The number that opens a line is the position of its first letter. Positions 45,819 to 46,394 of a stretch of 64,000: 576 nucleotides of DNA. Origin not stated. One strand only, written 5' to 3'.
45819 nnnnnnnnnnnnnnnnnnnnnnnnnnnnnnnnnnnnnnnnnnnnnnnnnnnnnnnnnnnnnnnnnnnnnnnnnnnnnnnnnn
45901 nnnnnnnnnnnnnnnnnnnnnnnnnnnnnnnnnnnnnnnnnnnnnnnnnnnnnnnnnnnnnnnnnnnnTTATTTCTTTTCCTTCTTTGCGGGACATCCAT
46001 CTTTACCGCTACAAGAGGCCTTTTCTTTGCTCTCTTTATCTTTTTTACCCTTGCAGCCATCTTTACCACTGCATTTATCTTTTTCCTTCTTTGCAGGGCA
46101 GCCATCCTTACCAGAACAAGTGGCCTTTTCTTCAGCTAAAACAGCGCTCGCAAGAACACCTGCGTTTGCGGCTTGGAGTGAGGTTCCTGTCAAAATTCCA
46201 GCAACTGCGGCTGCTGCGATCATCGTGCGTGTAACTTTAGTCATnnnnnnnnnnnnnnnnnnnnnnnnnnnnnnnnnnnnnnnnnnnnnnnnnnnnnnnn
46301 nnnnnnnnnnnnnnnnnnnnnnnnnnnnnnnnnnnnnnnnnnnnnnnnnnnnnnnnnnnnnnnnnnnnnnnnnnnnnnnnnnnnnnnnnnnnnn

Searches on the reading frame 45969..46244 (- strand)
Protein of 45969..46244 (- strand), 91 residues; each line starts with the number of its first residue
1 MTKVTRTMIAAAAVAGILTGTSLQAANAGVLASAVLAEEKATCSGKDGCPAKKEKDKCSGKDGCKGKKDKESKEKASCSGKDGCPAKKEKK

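Call 4: search_protein_families(library=pfam, proteins=[window:45969-46244:-], max_evalue=0.01)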
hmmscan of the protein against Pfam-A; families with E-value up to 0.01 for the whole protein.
window:45969-46244:- (91 aa): 0 families

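Call 25: search_protein_families(library=ncbifam, proteins=[window:45969-46244:-], max_evalue=0.01)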
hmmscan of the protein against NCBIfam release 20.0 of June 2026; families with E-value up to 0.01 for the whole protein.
window:45969-46244:- (91 aa): 0 families
